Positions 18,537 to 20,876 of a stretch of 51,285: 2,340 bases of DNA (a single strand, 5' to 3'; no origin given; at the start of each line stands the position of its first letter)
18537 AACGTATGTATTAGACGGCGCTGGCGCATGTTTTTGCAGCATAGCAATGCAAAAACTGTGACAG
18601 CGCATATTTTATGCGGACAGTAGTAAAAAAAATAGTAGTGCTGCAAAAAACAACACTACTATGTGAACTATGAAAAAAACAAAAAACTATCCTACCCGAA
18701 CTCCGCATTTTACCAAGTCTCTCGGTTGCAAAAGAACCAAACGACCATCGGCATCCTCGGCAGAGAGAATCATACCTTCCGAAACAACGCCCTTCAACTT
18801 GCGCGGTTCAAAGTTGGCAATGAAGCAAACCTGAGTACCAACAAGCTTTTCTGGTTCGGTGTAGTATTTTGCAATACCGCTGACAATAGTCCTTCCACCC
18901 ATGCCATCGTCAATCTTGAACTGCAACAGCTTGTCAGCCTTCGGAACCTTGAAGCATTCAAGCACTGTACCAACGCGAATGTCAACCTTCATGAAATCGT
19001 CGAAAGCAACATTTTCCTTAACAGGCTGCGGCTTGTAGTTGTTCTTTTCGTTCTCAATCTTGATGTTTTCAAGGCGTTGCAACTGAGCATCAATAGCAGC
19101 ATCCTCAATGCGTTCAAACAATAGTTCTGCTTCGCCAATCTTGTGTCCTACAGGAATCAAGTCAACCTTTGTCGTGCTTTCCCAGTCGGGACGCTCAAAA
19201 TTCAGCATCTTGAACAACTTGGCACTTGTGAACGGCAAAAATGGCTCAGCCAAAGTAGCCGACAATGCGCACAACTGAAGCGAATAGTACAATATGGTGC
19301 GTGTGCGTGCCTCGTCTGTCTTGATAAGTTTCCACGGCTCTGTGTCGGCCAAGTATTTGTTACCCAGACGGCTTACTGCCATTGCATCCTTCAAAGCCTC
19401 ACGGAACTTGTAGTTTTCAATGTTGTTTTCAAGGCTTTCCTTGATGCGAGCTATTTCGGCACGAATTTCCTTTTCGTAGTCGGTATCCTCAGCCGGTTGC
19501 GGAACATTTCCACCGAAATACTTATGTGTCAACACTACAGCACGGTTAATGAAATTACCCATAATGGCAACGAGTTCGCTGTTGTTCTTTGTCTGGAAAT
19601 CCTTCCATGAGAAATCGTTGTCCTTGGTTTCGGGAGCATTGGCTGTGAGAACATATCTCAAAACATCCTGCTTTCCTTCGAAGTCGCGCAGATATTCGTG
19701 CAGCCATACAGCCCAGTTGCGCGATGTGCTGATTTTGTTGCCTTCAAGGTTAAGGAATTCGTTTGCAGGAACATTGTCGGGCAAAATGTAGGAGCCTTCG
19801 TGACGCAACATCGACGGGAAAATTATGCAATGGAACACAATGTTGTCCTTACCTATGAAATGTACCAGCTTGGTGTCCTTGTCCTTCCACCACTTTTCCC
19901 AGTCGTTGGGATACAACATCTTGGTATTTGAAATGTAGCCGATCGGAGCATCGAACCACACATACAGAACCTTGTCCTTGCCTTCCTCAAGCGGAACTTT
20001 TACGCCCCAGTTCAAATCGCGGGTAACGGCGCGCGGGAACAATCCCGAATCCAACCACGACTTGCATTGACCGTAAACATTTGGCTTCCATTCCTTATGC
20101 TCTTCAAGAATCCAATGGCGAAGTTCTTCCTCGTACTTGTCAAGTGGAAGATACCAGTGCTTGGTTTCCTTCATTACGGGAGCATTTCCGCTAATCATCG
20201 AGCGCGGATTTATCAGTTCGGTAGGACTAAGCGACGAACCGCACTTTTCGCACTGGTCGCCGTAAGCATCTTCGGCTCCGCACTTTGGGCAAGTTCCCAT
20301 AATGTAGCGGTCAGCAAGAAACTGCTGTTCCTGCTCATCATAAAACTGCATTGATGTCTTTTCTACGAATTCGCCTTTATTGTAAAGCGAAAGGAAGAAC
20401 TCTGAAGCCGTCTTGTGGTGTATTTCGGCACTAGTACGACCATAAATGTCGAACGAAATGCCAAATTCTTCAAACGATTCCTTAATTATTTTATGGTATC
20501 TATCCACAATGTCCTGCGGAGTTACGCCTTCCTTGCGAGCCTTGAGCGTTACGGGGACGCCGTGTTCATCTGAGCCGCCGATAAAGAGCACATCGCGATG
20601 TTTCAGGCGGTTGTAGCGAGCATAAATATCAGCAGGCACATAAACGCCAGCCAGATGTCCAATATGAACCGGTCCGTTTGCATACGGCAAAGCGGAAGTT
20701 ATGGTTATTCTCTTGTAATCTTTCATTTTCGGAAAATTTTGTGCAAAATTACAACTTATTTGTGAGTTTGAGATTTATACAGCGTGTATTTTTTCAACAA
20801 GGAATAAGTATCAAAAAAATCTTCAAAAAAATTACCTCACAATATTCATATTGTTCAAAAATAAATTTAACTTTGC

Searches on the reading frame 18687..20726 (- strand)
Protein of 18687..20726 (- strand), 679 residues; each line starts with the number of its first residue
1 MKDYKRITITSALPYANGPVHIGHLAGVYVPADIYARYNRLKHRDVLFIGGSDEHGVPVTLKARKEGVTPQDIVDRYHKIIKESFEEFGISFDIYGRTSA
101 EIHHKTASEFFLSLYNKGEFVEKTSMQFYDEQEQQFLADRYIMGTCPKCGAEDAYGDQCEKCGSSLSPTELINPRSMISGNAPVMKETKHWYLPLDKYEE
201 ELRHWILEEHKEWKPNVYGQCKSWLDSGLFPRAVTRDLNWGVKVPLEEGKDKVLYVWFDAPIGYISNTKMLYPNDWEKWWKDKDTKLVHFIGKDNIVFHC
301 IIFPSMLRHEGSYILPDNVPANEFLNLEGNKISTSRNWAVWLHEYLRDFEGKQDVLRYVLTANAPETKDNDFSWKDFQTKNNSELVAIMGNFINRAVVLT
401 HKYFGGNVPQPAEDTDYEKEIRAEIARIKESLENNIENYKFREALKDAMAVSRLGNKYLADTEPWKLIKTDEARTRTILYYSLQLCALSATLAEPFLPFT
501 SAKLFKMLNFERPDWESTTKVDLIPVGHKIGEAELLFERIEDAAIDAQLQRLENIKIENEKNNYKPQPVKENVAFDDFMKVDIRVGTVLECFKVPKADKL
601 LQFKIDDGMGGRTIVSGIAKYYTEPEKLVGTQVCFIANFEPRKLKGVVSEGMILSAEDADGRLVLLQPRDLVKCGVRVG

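Call 85: search_protein_families(library=pfam, proteins=[window:18687-20726:-], max_evalue=0.00001)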
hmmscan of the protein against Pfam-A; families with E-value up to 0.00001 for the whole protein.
window:18687-20726:- (679 aa): 5 families
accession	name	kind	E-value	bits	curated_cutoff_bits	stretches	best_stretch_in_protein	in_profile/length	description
PF09334.17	tRNA-synt_1g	-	7.1e-161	535.8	20.1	1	8-396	2-390/391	tRNA synthetases class I (M)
PF01588.26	tRNA_bind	-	2.7e-27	95.1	27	1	583-676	1-95/96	Putative tRNA binding domain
PF19303.5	Anticodon_3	-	3.1e-23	82.8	23.5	1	408-551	1-146/152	Anticodon binding domain of methionyl tRNA ligase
PF00133.28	tRNA-synt_1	-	3.4e-12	46.3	22.7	1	4-246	22-245/414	tRNA synthetases class I (I, L, M and V)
PF08264.19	Anticodon_1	-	4.7e-08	33.5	25.1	1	419-526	2-106/148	Anticodon-binding domain of tRNA ligase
